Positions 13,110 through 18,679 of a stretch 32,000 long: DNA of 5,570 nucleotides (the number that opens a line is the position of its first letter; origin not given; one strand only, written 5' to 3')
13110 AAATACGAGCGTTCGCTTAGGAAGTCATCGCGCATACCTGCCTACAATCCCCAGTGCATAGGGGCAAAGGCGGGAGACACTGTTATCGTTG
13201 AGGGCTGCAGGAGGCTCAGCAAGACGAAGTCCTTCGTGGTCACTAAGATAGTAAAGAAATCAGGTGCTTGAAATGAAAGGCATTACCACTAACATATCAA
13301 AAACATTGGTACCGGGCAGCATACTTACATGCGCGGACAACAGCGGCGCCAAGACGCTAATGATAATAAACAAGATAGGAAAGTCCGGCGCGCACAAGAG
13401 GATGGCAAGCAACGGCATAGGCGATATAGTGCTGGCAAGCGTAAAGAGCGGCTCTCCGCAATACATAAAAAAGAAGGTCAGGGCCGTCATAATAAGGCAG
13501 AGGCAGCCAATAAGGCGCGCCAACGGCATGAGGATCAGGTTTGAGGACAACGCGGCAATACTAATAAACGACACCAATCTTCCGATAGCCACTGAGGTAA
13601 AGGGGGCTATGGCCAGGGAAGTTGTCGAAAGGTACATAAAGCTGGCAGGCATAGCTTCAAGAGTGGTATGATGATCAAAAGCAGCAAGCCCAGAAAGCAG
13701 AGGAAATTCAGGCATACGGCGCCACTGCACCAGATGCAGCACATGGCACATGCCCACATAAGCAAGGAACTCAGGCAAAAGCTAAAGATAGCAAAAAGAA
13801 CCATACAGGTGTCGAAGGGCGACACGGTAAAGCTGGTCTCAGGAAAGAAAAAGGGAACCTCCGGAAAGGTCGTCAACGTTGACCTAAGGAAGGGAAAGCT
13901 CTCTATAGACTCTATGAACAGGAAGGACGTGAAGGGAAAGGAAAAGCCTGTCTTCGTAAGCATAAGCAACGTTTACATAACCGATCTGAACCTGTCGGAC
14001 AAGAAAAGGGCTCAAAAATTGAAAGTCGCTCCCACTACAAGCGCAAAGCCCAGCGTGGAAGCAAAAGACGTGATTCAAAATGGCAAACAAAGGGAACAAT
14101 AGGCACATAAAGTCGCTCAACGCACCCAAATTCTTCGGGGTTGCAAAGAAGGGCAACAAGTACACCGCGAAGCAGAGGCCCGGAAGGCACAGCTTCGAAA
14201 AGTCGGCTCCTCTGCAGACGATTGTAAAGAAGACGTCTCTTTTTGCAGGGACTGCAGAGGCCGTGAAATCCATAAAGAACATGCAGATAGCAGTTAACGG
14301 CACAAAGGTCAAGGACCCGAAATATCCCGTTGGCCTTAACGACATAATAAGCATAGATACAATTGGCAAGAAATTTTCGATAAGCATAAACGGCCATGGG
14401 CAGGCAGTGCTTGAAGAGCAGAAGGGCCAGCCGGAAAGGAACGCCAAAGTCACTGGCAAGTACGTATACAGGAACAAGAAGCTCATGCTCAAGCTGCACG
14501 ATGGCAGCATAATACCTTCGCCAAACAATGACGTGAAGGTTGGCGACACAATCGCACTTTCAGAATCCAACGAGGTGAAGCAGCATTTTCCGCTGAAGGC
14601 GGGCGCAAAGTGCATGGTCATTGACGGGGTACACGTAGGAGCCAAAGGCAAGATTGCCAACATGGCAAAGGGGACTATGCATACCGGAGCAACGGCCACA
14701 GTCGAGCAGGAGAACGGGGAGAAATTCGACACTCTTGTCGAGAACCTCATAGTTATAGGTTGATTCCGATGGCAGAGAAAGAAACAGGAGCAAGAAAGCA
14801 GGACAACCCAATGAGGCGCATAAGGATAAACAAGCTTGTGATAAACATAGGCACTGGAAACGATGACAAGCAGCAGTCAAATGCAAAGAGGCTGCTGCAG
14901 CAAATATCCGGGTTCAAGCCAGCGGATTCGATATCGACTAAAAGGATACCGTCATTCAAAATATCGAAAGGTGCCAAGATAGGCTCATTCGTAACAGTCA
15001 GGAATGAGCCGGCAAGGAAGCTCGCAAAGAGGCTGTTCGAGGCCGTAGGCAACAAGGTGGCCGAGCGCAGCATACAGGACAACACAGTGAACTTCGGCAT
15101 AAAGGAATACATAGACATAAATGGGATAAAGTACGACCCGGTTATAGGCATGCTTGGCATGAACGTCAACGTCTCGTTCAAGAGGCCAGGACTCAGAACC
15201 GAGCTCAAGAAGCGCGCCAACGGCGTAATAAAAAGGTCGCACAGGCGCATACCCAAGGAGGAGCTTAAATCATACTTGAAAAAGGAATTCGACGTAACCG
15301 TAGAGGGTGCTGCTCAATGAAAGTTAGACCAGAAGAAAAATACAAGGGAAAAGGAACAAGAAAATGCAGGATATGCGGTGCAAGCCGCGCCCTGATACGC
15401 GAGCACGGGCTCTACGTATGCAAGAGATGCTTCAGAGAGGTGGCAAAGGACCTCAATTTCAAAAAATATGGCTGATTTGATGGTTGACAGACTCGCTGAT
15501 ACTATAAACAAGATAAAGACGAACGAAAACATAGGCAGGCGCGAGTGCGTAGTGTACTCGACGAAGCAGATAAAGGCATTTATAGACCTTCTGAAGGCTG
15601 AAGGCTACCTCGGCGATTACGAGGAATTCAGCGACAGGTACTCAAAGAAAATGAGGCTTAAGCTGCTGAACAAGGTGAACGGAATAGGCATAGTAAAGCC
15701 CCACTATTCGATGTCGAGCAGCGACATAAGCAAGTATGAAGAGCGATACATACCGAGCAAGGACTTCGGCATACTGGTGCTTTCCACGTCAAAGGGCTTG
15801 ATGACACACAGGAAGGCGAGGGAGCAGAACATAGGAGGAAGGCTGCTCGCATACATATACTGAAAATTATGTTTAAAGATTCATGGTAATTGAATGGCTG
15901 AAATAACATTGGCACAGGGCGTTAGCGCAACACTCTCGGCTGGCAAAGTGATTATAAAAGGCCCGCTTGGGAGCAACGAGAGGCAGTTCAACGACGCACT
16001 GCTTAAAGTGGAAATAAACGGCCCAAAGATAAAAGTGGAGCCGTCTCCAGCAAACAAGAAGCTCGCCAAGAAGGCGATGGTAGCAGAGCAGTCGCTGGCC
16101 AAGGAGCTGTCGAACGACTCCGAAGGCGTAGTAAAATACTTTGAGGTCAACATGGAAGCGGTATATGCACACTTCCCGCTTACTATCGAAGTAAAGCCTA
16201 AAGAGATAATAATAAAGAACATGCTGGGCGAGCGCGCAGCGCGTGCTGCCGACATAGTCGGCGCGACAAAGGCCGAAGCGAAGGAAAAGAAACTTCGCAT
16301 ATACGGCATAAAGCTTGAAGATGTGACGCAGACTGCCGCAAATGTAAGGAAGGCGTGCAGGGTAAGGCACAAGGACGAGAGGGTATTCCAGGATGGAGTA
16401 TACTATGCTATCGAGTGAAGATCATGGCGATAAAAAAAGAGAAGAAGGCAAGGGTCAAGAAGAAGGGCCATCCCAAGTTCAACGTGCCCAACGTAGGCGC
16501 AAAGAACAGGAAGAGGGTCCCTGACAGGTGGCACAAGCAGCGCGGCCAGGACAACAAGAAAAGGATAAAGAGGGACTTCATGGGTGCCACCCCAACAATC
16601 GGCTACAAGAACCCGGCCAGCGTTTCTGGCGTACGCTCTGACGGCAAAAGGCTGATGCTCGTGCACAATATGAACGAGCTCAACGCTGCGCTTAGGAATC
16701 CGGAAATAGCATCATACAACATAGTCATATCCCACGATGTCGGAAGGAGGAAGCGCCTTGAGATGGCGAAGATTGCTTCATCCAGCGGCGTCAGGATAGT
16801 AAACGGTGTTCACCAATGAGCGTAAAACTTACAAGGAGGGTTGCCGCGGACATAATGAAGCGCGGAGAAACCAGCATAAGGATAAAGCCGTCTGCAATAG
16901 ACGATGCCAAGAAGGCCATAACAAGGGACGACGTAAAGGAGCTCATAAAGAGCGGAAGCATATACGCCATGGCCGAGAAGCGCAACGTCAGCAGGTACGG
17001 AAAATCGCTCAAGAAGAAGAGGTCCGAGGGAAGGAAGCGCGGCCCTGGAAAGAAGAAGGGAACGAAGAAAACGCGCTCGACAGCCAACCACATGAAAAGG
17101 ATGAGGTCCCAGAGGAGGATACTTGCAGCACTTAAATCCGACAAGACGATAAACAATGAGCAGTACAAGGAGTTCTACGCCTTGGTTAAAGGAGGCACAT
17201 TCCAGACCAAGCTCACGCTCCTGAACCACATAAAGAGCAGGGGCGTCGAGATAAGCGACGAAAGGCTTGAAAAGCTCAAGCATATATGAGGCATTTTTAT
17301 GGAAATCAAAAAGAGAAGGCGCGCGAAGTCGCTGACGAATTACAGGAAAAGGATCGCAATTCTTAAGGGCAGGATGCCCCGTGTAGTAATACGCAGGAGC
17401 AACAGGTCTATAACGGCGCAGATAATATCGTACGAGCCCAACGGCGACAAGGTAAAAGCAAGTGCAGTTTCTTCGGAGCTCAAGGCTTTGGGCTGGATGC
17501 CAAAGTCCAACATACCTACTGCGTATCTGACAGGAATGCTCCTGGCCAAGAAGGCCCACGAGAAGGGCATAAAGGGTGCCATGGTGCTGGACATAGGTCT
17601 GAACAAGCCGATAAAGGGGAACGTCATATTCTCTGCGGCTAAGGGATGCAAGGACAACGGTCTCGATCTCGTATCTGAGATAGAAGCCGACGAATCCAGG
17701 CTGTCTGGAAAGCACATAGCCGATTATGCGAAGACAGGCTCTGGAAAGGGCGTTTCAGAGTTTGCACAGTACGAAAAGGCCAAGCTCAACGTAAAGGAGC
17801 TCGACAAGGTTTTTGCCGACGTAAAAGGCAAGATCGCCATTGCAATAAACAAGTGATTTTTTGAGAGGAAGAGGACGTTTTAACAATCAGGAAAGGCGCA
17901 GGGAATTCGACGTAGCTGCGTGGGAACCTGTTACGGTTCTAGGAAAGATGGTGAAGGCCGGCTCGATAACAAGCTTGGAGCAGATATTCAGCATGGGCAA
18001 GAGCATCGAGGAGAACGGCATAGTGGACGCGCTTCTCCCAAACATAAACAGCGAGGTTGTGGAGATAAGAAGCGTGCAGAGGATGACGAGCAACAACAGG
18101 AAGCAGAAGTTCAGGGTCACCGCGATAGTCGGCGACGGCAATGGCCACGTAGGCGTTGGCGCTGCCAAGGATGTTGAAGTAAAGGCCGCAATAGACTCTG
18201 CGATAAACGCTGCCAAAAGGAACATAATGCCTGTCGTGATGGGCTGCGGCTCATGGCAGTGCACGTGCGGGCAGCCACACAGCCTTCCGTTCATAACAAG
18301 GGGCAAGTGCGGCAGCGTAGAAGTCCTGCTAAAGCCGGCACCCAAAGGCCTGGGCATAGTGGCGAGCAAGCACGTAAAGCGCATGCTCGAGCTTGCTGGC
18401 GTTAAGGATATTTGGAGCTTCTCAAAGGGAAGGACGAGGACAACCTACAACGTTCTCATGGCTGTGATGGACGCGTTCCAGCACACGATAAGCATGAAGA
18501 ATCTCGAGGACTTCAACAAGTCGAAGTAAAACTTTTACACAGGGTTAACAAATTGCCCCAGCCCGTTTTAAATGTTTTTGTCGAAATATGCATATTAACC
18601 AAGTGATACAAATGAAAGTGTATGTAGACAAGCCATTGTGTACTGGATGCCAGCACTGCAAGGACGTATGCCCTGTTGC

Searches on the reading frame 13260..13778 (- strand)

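Call 10: search_protein_families(library=pfam, proteins=[window:13260-13778:-], max_evalue=0.001)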
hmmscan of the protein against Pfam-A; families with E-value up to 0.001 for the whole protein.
window:13260-13778:- (172 aa): 0 families

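Call 19: search_protein_families(library=pfam, proteins=[window:13260-13778:-], max_evalue=5)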
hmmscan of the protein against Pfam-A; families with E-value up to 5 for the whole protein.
window:13260-13778:- (172 aa): 1 family
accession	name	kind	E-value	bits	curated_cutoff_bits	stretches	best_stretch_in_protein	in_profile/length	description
PF11990.13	DUF3487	-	2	8.7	27.8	1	40-103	10-72/114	Protein of unknown function (DUF3487)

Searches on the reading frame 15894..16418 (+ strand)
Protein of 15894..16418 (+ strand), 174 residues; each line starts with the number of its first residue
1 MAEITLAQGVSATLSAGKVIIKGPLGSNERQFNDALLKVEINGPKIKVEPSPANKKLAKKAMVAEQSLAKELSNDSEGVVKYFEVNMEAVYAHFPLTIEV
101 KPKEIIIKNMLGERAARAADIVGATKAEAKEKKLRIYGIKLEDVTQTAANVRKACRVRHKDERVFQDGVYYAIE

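Call 11: search_protein_families(library=pfam, proteins=[window:15894-16418:+], max_evalue=0.001)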
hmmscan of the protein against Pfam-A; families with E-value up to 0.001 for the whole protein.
window:15894-16418:+ (174 aa): 1 family
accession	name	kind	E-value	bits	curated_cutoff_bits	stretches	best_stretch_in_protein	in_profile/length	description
PF00347.28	Ribosomal_L6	-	1.6e-11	45.3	27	1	94-168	1-80/80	Ribosomal protein L6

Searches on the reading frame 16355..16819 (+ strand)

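Call 12: search_protein_families(library=pfam, proteins=[window:16355-16819:+], max_evalue=0.001)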
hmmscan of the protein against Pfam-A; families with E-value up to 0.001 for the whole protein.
window:16355-16819:+ (154 aa): 1 family
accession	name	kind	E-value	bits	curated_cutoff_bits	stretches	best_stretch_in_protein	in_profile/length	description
PF01655.23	Ribosomal_L32e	-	2.9e-19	69.8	25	1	50-150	10-108/108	Ribosomal protein L32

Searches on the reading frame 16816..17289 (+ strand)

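Call 12: search_protein_families(library=pfam, proteins=[window:16816-17289:+], max_evalue=0.001)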
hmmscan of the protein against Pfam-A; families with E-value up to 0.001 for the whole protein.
window:16816-17289:+ (157 aa): 2 families
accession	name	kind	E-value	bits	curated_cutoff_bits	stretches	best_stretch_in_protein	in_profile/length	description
PF25476.1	Ribosomal_L19e_C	-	1.1e-18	67.6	25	1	63-142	9-90/91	Ribosomal protein L19e, C-terminal domain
PF01280.26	Ribosomal_L19e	-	6.9e-13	48.7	25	1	3-51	2-50/53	Ribosomal protein L19e, N-terminal domain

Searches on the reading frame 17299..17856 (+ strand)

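Call 11: search_protein_families(library=pfam, proteins=[window:17299-17856:+], max_evalue=0.001)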
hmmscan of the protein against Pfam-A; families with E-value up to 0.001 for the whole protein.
window:17299-17856:+ (185 aa): 2 families
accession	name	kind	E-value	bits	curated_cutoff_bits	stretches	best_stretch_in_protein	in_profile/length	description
PF17144.9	Ribosomal_L5e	-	3.5e-18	66.7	27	1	3-89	5-99/163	Ribosomal large subunit proteins 60S L5, and 50S L18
PF00861.27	Ribosomal_L18p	-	2.3e-09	38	27.8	1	6-123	5-115/116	Ribosomal L18 of archaea, bacteria, mitoch. and chloroplast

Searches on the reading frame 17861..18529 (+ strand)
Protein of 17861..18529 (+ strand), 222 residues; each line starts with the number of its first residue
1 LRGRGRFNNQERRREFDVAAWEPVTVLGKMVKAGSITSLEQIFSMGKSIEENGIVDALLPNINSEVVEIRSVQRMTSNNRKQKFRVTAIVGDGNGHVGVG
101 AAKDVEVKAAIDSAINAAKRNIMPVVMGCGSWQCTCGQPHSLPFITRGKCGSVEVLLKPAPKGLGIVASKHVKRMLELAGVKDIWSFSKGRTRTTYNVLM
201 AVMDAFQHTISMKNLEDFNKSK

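Call 11: search_protein_families(library=pfam, proteins=[window:17861-18529:+], max_evalue=0.001)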
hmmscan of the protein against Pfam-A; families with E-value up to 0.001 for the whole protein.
window:17861-18529:+ (222 aa): 2 families
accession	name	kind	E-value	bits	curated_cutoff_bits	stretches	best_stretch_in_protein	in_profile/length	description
PF03719.21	Ribosomal_S5_C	-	2.3e-22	78.7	21.5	1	148-215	1-67/71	Ribosomal protein S5, C-terminal domain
PF00333.26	Ribosomal_S5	-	1.1e-20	73.8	27.1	1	63-125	2-64/65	Ribosomal protein S5, N-terminal domain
